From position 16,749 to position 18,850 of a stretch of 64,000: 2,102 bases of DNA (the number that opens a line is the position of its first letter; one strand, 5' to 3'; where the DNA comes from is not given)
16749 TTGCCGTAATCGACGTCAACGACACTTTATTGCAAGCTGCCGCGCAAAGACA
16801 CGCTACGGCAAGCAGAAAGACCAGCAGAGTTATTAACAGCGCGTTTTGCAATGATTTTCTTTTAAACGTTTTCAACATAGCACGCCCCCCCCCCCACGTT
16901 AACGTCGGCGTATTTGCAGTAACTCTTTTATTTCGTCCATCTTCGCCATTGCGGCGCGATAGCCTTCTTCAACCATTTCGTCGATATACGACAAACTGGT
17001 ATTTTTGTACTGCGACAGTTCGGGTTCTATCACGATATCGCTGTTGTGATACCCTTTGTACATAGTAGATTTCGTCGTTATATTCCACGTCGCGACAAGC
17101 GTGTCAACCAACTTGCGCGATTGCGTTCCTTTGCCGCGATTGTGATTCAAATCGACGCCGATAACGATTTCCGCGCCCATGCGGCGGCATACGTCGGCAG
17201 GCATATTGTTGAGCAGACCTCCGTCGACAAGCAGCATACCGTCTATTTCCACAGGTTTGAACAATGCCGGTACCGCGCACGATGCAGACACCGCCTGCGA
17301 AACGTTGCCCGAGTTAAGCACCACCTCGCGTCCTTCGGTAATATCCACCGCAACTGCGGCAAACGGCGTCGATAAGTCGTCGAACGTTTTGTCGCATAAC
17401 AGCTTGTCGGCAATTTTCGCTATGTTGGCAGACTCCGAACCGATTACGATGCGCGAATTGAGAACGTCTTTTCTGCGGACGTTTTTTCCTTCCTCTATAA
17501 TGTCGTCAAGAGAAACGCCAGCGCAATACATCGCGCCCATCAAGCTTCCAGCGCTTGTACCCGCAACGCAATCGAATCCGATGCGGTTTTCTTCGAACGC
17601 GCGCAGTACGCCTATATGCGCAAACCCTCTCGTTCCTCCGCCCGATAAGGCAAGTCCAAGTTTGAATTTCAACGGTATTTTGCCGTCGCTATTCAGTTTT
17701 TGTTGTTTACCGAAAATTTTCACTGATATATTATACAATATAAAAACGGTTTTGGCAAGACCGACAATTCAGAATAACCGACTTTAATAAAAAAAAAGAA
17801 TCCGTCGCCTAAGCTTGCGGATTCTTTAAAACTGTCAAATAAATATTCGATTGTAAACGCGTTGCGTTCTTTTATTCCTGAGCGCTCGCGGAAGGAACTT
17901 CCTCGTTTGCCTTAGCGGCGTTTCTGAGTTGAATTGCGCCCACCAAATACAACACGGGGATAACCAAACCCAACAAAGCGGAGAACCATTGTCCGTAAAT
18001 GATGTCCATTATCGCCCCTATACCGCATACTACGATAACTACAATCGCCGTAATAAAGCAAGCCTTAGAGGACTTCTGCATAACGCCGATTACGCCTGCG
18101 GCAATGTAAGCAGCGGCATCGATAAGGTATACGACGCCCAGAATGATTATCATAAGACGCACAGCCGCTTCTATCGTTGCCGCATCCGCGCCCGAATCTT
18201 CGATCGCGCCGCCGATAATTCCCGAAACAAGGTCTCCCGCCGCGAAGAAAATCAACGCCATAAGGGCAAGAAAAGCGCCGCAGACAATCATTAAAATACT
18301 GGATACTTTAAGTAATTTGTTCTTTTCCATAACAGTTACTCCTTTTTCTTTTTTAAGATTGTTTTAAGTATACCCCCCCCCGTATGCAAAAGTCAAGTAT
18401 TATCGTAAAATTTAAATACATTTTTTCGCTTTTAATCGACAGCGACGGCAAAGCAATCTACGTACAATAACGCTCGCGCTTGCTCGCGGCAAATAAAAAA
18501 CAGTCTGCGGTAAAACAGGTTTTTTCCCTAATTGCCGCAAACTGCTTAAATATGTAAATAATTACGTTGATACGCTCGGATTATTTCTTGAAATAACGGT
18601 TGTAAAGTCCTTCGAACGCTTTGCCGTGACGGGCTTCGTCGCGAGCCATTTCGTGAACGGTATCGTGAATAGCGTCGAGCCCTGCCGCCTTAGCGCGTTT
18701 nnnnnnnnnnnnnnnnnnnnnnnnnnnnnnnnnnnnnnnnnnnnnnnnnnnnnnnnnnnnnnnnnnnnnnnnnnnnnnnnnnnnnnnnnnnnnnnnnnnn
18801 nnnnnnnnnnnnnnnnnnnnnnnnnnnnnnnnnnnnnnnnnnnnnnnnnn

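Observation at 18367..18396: A G9 tract forms the spacer of a near-consensus promoter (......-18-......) for a small membrane protein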

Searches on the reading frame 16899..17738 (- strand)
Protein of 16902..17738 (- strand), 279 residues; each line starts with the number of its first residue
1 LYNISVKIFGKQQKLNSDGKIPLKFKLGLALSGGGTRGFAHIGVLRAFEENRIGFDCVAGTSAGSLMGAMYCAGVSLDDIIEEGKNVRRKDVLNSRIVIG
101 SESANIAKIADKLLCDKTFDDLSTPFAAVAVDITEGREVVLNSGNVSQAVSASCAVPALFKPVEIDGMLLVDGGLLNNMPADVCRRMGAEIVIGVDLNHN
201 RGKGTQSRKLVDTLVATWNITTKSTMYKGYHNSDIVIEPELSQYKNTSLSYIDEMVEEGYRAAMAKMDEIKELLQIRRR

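Call 15: search_protein_families(library=pfam, proteins=[window:16902-17738:-], max_evalue=0.01)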
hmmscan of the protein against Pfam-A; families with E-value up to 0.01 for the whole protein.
window:16902-17738:- (279 aa): 1 family
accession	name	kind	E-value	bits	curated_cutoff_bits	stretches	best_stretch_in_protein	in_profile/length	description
PF01734.28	Patatin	-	8.2e-36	124.4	27.7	1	29-183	1-189/191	Patatin-like phospholipase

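Call 27: find_encoding_contigs(protein=window:16899-17723:-, flank=2500, max_places=10)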
Protein window:16899-17723:- (274 aa): 1 contig read that carries it; 1 place shown.
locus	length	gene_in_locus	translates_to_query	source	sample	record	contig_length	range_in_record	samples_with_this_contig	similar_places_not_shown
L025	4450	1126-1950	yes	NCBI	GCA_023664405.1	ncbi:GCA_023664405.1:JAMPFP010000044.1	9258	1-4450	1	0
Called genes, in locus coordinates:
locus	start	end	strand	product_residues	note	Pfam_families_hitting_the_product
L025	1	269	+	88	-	PF02915:Rubrerythrin (faint)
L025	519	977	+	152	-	-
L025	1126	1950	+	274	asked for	PF01734:Patatin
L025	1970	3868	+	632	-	PF07523:Big_3 (weak), PF00753:Lactamase_B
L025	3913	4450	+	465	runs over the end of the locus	PF00753:Lactamase_B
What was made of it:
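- Tried and rejected: The patatin look-up returned only the same second assembly (call 27).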

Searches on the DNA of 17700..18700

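Call 66: search_rna_families(source=window, start=17700, end=18700, threshold=evalue, max_evalue=1)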
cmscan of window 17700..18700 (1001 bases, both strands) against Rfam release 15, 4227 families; matches with E-value up to 1: 1.
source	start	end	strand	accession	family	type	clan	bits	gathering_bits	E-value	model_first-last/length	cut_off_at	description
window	17787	17886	-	RF00115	McaS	Gene; sRNA;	CL00106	23.3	42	0.14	1-96/96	no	McaS/IsrA RNA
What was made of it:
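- Tried and rejected: An Rfam scan of 17700-18700 gave only a sub-threshold McaS hit on the terminator (call 66).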

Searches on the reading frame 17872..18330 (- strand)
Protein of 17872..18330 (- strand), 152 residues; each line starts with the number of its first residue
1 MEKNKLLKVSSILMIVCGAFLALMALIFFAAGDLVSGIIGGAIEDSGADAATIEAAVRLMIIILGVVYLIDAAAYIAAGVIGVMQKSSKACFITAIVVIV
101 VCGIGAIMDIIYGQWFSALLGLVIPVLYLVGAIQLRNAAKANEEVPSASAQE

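Call 14: find_encoding_contigs(protein=window:17872-18330:-, flank=3000, max_places=10)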
Protein window:17872-18330:- (152 aa): 1 contig read that carries it; 1 place shown.
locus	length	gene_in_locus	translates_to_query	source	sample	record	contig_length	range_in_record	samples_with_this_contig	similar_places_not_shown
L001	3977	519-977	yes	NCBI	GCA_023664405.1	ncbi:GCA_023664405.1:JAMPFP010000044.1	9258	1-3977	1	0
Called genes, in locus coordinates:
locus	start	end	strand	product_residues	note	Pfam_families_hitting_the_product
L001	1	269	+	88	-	PF02915:Rubrerythrin (faint)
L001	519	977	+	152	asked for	-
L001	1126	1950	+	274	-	PF01734:Patatin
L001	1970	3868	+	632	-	PF07523:Big_3 (weak), PF00753:Lactamase_B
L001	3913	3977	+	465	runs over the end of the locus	PF00753:Lactamase_B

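Call 15: search_protein_families(library=pfam, proteins=[window:17875-18330:-], max_evalue=0.01)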
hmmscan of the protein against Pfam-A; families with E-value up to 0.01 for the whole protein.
window:17875-18330:- (152 aa): 0 families

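Call 19: find_homologous_proteins(query=window:17875-18330:-, max_evalue=0.001)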
Query window:17875-18330:- (152 aa): 21 proteins with E <= 0.001 among 229 candidates.
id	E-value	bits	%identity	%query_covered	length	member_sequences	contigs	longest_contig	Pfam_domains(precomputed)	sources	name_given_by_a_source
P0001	1.0e-82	293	100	100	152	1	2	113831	-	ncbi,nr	ncbi:MAG: hypothetical protein NC099_00680 [Corallococcus sp.]|nr:hypothetical protein [Bacillota ba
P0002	1.2e-44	170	67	92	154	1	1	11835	-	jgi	-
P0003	2.8e-43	165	59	99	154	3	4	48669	-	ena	-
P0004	3.5e-43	165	60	99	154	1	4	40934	-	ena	-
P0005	5.2e-43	165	54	99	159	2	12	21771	-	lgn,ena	-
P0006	5.5e-43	164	61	100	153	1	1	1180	-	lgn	-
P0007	6.1e-43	164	59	100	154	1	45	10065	-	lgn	-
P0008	2.2e-42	162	56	99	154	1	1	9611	-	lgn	-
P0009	4.1e-42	162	61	100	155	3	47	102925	-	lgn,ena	-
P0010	1.3e-41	160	63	90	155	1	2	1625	-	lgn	-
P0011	2.4e-39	153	59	100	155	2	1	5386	-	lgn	-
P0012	3.1e-39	152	55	100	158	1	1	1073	-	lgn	-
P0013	4.4e-39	152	59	96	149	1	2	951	-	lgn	-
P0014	7.6e-39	151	58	97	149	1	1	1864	-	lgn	-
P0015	1.3e-38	150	58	100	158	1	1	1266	-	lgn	-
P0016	1.8e-37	147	56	100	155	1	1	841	-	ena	-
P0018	1.2e-8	53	36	92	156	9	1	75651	PF13273.13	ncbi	-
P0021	4.9e-4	38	36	91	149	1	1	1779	PF13273.13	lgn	-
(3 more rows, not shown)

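Call 20: find_encoding_contigs(protein=P0009, flank=1500, max_places=10)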
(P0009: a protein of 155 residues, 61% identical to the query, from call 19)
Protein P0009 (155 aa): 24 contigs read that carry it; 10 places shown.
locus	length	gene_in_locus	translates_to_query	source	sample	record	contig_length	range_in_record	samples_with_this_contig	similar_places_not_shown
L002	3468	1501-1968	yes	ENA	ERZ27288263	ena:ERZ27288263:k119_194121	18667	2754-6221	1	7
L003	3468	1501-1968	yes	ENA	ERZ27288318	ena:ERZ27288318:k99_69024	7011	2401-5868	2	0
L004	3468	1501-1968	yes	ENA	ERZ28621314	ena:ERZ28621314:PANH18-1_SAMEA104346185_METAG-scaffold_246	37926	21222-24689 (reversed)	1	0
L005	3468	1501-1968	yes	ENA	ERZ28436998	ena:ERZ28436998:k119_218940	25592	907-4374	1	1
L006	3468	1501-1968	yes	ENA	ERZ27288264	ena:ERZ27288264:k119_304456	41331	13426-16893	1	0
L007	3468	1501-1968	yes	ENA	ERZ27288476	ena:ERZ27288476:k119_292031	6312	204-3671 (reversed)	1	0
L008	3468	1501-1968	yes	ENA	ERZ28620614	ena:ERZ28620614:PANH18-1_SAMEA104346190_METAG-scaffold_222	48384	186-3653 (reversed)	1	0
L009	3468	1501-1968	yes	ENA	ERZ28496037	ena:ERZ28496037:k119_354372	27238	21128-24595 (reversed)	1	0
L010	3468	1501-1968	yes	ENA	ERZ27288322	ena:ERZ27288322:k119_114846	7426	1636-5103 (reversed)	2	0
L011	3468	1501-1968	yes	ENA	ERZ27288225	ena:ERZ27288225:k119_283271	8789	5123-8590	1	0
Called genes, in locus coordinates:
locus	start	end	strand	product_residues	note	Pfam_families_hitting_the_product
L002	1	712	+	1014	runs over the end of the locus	PF00535:Glycos_transf_2, PF13641:Glyco_tranf_2_3, PF13632:Glyco_trans_2_3, PF01933:CofD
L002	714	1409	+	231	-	PF01128:IspD, PF12804:NTP_transf_3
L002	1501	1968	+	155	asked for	-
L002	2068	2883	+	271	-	PF01734:Patatin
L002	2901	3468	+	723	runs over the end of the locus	PF07523:Big_3, PF00753:Lactamase_B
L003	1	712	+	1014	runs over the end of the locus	PF00535:Glycos_transf_2, PF13641:Glyco_tranf_2_3, PF13632:Glyco_trans_2_3, PF01933:CofD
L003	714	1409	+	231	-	PF01128:IspD, PF12804:NTP_transf_3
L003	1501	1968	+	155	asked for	-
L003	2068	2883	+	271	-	PF01734:Patatin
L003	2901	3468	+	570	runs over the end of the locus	?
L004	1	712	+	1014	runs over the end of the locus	PF00535:Glycos_transf_2, PF13641:Glyco_tranf_2_3, PF13632:Glyco_trans_2_3, PF01933:CofD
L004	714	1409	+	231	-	PF01128:IspD, PF12804:NTP_transf_3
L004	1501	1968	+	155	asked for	-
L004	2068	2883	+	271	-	PF01734:Patatin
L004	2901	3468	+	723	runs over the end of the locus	PF07523:Big_3 (weak), PF00753:Lactamase_B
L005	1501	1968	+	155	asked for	-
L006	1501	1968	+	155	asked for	-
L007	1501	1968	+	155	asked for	-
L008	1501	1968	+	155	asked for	-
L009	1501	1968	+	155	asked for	-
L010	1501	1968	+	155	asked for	-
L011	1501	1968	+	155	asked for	-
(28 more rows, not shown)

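Call 21: find_encoding_contigs(protein=P0007, flank=1500, max_places=10)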
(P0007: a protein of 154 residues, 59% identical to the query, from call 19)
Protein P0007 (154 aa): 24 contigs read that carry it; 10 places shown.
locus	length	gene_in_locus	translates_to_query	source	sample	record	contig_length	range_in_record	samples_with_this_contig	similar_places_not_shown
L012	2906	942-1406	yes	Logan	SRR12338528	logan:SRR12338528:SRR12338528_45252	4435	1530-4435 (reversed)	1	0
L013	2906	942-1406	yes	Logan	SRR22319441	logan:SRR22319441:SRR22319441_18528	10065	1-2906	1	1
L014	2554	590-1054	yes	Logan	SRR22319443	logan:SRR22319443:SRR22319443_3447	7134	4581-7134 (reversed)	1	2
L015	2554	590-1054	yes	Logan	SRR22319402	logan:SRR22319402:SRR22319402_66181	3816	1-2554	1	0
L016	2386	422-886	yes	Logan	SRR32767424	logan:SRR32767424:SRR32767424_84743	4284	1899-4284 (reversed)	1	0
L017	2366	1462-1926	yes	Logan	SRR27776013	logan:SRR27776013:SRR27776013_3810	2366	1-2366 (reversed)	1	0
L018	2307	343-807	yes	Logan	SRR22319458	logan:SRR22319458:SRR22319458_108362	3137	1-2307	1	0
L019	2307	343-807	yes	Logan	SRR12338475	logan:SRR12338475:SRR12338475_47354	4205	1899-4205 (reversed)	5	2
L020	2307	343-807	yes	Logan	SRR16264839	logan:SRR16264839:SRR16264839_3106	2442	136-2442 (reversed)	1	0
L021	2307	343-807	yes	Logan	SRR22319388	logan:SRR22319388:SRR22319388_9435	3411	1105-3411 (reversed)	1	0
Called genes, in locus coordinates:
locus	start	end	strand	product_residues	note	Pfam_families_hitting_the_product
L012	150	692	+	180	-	PF21349:RUBY_RBDX, PF02915:Rubrerythrin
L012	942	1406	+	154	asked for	-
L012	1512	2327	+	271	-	PF01734:Patatin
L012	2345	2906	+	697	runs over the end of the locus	?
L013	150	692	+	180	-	PF21349:RUBY_RBDX, PF02915:Rubrerythrin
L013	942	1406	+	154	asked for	-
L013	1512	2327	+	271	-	PF01734:Patatin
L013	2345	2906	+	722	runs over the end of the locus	PF07523:Big_3, PF00753:Lactamase_B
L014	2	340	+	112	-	?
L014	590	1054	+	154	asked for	-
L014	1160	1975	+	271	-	PF01734:Patatin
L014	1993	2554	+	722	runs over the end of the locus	PF07523:Big_3, PF00753:Lactamase_B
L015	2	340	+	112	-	?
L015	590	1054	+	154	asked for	-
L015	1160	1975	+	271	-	PF01734:Patatin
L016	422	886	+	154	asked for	-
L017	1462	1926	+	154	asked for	-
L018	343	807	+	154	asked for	-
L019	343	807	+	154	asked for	-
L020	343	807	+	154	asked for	-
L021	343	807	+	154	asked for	-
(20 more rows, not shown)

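Call 22: find_encoding_contigs(protein=P0003, flank=1500, max_places=10)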
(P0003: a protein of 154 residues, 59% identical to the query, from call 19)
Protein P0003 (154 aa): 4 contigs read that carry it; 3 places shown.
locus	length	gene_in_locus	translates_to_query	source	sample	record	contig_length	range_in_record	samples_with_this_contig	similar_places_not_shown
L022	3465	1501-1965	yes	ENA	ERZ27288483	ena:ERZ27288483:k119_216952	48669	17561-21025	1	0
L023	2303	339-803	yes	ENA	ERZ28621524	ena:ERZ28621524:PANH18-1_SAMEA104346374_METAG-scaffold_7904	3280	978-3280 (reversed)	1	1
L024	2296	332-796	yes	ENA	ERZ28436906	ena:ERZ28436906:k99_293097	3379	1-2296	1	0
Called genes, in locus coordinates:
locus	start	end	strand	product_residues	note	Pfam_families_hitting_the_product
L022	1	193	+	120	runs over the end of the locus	PF01475:FUR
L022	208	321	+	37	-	PF21349:RUBY_RBDX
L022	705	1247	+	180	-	PF21349:RUBY_RBDX, PF02915:Rubrerythrin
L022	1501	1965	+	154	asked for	-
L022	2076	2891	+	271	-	PF01734:Patatin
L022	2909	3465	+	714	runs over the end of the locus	PF07523:Big_3, PF00753:Lactamase_B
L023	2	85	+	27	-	?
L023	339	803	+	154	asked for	-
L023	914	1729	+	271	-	PF01734:Patatin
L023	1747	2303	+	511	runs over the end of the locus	?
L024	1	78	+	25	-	?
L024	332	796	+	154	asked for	-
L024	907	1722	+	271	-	PF01734:Patatin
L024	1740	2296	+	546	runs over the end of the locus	?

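Call 28: find_related_loci(query=A1, collection=genome_contigs, flank=10000)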
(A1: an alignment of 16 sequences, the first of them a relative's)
Query A1 (152 aa) in genome_contigs; peptide patterns used: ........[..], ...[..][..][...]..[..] (x = any residue, [..] = any of these).
42 stretches matched a pattern, but none encodes a relative of the query by tblastn (E <= 1e-3).

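Call 31: find_encoding_contigs(protein=P0002, flank=5000, max_places=10)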
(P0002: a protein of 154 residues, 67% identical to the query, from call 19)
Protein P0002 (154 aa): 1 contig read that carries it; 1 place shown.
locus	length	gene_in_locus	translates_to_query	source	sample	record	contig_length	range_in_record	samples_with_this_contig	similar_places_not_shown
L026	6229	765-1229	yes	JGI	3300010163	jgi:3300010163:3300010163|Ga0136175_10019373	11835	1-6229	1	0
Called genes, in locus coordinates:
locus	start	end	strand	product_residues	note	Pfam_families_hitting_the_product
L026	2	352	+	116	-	?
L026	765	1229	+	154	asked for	-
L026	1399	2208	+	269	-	PF01734:Patatin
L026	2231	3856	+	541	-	PF07523:Big_3 (faint), PF00753:Lactamase_B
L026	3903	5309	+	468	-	PF00753:Lactamase_B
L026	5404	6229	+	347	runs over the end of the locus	PF01264:Chorismate_synt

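Call 32: find_encoding_contigs(protein=P0005, flank=3000, max_places=10)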
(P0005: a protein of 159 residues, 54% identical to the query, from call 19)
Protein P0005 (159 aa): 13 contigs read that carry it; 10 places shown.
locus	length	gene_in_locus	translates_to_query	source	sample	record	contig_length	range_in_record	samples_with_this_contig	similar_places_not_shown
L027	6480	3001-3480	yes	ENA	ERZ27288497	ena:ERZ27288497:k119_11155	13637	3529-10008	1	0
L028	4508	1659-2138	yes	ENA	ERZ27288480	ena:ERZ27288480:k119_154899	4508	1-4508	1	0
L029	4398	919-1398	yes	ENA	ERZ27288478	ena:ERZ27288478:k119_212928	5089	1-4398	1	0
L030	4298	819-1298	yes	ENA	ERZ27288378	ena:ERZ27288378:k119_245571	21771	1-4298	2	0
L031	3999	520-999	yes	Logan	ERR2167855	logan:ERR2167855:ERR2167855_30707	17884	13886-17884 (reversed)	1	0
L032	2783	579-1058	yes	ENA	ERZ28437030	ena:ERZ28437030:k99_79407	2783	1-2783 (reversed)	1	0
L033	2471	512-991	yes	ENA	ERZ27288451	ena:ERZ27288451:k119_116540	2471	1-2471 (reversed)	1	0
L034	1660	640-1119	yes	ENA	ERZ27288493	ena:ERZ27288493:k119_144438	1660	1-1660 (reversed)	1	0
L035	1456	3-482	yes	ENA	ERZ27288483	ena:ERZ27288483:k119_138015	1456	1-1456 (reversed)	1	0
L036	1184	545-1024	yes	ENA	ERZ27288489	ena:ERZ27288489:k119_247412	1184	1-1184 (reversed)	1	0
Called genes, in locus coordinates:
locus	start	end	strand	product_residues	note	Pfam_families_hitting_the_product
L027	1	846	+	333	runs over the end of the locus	PF10974:DUF2804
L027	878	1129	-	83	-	PF12116:SpoIIID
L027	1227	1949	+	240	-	PF01171:ATP_bind_3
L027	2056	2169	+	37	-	PF21349:RUBY_RBDX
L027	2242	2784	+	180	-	PF21349:RUBY_RBDX, PF02915:Rubrerythrin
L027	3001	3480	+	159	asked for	-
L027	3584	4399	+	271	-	PF01734:Patatin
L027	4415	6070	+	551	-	PF07523:Big_3 (weak), PF00753:Lactamase_B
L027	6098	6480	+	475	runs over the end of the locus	PF00753:Lactamase_B (weak)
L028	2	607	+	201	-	?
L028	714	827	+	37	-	PF21349:RUBY_RBDX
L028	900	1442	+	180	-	PF21349:RUBY_RBDX, PF02915:Rubrerythrin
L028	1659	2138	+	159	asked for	-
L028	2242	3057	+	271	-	PF01734:Patatin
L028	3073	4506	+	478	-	?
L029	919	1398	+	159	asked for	-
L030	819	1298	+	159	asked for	-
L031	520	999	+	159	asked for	-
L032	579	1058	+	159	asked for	-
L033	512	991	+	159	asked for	-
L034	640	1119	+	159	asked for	-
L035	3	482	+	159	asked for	?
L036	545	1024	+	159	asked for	-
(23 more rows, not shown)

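Call 42: search_protein_families(library=pfam, alignment_id=A1, max_evalue=1)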
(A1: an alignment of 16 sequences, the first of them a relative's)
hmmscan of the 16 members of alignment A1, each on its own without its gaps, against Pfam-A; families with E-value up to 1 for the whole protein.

A. member 1, P0001 (152 aa): 1 family
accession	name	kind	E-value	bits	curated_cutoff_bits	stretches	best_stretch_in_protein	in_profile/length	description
PF08733.15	PalH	-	0.1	12.1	34.1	1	12-129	180-291/332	PalH/RIM21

B. families by the number of members that match (of 16 scanned): 13 families
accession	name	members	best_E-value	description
PF13273.12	DUF4064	9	0.012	Protein of unknown function (DUF4064)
PF01998.22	DUF131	4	0.12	Protein of unknown function DUF131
PF24867.1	DUF7733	2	0.16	Domain of unknown function (DUF7733)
PF20394.4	DUF6688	1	0.0024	DUF6688 N-terminal domain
PF00664.28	ABC_membrane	1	0.035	ABC transporter transmembrane region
PF23815.1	DUF7186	1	0.064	Family of unknown function (DUF7186)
PF06664.17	WLS-like_TM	1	0.077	Wntless-like, transmembrane domain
PF08733.15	PalH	1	0.1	PalH/RIM21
PF13803.12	DUF4184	1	0.13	Domain of unknown function (DUF4184)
PF01102.23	Glycophorin_A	1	0.17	Glycophorin A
PF02293.20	AmiS_UreI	1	0.25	AmiS/UreI family transporter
PF18303.6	Saf_2TM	1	0.57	SAVED-fused 2TM effector domain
PF04893.22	Yip1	1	0.86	Yip1 domain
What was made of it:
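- On DUF4064 (Pfam PF13273): Nine of 16 family members give sub-threshold hits, best E 0.012 (call 42).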

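Call 49: find_encoding_contigs(protein=P0010, flank=1500, max_places=5)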
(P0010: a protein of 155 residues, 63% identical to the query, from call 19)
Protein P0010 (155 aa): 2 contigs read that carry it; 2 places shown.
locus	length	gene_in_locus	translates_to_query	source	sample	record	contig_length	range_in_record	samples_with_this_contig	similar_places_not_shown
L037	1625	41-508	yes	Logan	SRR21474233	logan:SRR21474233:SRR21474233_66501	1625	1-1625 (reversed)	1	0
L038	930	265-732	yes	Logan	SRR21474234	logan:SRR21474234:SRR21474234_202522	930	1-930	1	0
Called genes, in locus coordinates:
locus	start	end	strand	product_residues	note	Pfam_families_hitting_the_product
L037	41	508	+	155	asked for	-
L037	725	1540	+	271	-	PF01734:Patatin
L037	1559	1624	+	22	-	?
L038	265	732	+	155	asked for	-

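Call 50: find_encoding_contigs(protein=P0006, flank=1500, max_places=5)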
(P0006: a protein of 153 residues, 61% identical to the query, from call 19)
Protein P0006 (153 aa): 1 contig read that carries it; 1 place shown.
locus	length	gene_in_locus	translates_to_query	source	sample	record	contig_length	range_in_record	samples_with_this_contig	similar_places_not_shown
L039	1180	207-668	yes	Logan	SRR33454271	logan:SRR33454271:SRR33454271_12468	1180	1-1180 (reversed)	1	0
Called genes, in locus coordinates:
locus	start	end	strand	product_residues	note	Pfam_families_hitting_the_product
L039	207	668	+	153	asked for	-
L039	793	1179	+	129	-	?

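Call 51: find_encoding_contigs(protein=P0015, flank=1500, max_places=5)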
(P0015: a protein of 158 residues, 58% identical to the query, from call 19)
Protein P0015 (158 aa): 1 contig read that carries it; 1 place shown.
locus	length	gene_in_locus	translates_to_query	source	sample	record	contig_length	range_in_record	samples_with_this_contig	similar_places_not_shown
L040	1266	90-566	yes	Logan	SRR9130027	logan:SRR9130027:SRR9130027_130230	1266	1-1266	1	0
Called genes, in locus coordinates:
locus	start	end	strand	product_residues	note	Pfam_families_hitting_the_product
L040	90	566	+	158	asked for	-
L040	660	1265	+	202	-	?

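Call 52: find_encoding_contigs(protein=P0016, flank=1500, max_places=5)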
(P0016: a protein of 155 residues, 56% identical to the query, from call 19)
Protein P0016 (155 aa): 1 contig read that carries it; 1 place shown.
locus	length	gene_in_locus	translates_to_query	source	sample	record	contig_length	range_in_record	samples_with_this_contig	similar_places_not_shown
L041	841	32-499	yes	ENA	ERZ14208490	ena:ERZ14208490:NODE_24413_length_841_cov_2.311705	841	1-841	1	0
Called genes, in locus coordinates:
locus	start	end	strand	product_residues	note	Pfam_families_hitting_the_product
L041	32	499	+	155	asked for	-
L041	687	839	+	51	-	?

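Call 61: list_cluster_members(proteins=[P0001, P0002, P0015, P0010])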
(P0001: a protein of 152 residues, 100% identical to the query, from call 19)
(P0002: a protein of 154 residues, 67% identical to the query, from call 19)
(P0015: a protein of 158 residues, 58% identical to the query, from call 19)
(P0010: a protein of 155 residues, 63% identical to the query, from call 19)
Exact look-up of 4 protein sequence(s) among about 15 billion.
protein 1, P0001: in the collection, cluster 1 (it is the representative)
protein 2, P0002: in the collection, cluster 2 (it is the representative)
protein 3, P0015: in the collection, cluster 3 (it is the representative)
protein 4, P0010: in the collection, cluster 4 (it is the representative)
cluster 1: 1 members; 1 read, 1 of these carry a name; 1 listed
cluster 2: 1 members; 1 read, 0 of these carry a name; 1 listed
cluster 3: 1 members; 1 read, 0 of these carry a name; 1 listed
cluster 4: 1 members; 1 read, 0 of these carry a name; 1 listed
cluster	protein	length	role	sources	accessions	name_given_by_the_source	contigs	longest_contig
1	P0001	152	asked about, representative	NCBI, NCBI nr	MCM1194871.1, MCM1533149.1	MAG: hypothetical protein NC099_00680 [Corallococcus sp.] | hypothetical protein [Bacillota bacterium]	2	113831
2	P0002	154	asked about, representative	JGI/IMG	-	-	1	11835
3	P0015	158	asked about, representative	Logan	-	-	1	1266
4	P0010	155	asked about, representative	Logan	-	-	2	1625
